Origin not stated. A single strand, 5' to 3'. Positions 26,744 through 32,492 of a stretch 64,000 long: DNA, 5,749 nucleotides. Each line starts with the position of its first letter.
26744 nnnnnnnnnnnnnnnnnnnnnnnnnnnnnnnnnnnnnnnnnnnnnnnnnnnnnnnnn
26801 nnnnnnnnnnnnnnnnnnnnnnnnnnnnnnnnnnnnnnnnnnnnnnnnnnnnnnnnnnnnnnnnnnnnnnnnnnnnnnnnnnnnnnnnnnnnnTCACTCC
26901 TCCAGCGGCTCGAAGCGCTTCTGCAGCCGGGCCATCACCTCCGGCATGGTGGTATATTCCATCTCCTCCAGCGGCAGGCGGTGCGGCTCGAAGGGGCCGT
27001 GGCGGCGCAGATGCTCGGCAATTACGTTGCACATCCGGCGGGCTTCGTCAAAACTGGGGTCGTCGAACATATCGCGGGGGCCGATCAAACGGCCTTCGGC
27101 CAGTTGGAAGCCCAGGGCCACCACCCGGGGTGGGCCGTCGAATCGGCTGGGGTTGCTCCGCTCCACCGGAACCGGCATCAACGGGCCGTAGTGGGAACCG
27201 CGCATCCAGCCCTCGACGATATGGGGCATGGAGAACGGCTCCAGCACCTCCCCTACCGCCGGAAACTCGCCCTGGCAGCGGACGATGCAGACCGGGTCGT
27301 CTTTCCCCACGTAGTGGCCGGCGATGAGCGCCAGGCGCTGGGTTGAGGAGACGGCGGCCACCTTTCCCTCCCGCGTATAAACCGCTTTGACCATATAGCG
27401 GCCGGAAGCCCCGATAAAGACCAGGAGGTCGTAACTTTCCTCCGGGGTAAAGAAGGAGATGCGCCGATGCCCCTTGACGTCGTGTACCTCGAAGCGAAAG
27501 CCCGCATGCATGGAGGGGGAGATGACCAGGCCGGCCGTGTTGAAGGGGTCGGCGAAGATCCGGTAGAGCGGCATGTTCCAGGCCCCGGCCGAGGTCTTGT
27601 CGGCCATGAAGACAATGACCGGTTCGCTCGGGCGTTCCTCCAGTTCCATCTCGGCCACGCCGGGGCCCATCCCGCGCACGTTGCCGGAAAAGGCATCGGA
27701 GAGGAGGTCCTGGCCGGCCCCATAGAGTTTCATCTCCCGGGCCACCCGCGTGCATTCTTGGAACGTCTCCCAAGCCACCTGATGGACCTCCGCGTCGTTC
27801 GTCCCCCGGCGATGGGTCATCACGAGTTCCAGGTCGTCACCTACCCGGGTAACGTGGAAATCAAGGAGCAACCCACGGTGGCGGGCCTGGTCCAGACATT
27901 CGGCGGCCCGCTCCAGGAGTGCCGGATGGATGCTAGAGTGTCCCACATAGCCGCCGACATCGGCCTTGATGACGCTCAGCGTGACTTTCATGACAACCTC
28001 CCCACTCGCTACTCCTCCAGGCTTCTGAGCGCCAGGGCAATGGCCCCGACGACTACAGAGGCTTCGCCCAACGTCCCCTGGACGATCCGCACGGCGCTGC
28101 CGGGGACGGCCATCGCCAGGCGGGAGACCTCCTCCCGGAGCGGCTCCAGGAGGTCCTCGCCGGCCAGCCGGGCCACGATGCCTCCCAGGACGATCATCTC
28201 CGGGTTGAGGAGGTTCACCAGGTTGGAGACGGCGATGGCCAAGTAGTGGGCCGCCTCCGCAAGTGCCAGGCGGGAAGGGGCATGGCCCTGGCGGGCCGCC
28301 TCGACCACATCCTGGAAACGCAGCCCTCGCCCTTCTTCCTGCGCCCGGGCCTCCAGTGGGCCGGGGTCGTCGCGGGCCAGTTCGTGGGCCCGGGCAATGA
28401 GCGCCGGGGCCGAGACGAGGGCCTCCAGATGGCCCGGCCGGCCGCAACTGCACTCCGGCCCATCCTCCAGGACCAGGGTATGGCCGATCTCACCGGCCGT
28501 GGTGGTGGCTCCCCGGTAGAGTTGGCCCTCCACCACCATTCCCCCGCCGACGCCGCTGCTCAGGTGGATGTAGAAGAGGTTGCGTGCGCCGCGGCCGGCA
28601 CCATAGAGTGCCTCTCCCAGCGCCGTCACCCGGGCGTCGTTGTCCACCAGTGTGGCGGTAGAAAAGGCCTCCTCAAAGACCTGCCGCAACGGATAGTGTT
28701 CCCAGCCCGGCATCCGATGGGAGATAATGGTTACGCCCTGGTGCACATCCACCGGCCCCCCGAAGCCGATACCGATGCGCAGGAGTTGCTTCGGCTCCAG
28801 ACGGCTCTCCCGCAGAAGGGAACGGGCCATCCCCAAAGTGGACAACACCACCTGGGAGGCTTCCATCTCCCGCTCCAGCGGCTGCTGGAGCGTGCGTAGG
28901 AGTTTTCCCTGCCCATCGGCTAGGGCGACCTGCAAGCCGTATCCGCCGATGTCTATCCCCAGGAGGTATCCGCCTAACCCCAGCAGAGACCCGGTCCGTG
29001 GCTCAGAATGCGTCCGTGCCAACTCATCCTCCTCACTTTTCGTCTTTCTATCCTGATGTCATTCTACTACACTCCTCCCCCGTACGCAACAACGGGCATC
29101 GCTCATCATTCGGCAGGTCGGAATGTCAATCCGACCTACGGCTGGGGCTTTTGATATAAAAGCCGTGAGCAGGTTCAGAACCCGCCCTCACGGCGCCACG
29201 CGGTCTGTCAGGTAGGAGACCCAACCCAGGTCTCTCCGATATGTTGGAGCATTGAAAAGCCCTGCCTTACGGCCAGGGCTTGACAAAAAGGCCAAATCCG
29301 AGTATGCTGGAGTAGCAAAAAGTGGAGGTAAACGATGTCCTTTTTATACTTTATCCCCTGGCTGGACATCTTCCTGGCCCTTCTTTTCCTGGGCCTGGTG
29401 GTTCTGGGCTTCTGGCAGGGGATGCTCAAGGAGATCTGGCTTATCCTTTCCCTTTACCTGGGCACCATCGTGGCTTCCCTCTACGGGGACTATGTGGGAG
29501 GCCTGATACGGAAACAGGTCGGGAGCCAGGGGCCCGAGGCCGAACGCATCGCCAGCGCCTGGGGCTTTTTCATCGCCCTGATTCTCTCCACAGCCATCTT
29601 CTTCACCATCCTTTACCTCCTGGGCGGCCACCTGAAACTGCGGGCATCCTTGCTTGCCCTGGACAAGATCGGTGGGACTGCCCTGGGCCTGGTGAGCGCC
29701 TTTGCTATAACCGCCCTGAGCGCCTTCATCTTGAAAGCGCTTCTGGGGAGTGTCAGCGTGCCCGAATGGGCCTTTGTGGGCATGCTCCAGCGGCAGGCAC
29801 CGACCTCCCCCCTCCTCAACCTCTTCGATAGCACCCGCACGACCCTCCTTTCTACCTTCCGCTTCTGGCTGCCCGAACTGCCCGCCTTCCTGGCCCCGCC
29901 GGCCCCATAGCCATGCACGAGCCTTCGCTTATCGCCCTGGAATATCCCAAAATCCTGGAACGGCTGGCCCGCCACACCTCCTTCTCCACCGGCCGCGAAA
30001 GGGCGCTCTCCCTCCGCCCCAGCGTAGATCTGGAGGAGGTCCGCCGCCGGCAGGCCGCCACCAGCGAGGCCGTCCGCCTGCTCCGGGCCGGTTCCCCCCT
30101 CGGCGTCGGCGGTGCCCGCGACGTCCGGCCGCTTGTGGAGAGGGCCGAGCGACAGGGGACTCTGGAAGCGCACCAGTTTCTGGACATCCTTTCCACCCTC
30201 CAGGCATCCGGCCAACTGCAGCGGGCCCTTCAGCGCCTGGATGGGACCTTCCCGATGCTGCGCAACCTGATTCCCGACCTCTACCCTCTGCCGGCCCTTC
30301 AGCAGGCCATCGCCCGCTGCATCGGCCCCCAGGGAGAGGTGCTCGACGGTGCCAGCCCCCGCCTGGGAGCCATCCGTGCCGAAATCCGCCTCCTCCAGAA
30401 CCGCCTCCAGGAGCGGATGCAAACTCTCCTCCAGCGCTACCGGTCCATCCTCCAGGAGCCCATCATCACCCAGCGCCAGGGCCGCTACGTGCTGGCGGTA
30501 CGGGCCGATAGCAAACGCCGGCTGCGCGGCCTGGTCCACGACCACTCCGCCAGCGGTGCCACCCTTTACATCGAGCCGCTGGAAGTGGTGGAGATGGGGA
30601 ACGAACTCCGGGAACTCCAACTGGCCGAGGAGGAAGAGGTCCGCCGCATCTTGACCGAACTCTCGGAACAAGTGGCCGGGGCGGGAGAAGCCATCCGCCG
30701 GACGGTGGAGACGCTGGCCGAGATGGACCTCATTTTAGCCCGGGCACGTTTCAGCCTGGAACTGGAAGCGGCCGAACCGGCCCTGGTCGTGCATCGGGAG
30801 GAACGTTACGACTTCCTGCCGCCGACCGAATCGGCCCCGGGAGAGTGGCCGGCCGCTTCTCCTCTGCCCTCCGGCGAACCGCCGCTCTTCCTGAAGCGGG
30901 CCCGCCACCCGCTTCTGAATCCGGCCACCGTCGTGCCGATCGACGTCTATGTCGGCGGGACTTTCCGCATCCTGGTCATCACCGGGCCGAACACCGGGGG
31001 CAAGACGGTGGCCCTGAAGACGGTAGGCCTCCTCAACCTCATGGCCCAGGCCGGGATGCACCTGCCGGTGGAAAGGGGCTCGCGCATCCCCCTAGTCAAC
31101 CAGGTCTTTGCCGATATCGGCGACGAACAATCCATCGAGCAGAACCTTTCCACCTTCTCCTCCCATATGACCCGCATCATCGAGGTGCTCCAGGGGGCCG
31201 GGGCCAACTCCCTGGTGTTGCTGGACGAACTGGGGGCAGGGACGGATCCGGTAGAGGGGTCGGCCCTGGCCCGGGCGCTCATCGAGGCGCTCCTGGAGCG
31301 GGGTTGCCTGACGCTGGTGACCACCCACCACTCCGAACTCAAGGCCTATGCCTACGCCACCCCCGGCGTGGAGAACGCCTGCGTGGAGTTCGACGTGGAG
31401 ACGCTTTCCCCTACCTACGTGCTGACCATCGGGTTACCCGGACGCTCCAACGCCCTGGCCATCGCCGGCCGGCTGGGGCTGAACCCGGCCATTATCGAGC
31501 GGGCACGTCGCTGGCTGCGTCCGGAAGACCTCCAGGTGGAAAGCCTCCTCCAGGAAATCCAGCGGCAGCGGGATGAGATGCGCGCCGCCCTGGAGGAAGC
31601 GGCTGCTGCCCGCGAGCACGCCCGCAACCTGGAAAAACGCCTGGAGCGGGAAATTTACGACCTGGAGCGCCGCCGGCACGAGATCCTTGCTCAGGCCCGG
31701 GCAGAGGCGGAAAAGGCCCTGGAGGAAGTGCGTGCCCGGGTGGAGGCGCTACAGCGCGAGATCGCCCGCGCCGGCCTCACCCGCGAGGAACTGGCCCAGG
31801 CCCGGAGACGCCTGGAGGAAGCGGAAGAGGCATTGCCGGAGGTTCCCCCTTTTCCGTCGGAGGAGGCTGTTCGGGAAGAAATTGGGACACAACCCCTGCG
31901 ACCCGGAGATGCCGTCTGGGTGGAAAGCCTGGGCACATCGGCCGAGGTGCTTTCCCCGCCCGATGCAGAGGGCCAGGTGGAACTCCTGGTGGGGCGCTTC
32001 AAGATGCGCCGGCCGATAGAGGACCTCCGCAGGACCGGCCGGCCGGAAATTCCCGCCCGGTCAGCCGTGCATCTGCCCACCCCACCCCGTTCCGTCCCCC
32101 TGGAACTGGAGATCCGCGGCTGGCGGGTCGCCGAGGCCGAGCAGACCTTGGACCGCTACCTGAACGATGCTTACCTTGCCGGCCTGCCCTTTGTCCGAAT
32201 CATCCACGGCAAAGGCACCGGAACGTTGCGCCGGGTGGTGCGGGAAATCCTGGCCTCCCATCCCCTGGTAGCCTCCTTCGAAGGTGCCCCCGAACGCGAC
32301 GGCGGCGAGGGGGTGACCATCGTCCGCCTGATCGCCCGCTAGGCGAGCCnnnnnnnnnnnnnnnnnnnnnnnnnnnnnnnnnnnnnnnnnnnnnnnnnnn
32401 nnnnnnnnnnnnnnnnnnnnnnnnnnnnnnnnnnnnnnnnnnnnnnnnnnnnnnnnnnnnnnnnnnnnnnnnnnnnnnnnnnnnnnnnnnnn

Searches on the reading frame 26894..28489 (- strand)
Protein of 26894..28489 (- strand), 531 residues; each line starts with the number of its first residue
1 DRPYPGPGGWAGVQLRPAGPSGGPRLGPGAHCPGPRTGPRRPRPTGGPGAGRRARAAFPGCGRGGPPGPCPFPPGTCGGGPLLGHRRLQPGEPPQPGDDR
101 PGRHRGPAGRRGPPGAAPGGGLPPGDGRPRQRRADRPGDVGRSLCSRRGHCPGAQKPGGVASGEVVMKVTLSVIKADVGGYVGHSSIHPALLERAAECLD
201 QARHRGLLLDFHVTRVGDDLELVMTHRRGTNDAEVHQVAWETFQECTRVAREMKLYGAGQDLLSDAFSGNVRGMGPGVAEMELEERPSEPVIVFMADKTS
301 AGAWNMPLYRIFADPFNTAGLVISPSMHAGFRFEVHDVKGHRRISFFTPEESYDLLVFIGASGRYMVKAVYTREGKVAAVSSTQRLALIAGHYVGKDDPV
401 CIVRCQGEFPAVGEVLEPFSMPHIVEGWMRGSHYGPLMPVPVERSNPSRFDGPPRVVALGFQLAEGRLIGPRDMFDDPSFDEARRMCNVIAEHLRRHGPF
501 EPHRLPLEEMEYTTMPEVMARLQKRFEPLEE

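Call 51: search_protein_families(library=pfam, proteins=[window:26894-28489:-], max_evalue=0.0001)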
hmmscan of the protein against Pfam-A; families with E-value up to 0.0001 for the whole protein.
window:26894-28489:- (531 aa): 1 family
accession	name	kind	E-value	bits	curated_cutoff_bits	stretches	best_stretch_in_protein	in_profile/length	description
PF01950.21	FBPase_3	-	3.3e-184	612.5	25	1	168-527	1-361/361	Fructose-1,6-bisphosphatase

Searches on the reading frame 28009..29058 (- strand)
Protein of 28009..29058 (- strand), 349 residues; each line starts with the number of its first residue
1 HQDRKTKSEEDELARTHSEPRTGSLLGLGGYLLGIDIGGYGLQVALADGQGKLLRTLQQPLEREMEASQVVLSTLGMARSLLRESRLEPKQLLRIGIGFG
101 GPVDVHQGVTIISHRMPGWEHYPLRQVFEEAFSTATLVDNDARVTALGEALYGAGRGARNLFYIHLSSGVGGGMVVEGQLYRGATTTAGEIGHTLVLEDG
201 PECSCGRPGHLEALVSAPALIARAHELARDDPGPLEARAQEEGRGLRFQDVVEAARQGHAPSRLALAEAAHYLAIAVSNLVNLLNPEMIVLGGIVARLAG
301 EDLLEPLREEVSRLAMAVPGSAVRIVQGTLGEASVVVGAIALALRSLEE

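Call 51: search_protein_families(library=pfam, proteins=[window:28009-29058:-], max_evalue=0.0001)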
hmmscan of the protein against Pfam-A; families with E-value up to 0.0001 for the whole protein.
window:28009-29058:- (349 aa): 1 family
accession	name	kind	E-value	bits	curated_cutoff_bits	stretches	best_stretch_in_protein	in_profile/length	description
PF00480.26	ROK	-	1.3e-54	186.2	22.9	1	33-345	2-293/294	ROK family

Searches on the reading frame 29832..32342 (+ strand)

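Call 51: search_protein_families(library=pfam, proteins=[window:29832-32342:+], max_evalue=0.0001)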
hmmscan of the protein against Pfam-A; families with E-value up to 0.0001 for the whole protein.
window:29832-32342:+ (836 aa): 4 families
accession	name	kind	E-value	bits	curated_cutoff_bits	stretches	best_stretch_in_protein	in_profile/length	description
PF00488.27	MutS_V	-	3.3e-35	122.2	30.2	1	381-561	1-183/188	MutS domain V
PF01713.27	Smr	-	2.7e-24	85.6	25.7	1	759-833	1-76/77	Smr domain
PF20297.4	MSSS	-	2.3e-09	37.2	26.8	1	691-732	1-42/42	MutS2 and Smr-associated SH3 domain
PF05192.23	MutS_III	-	7.5e-08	33.4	34.1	1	61-305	42-194/194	MutS domain III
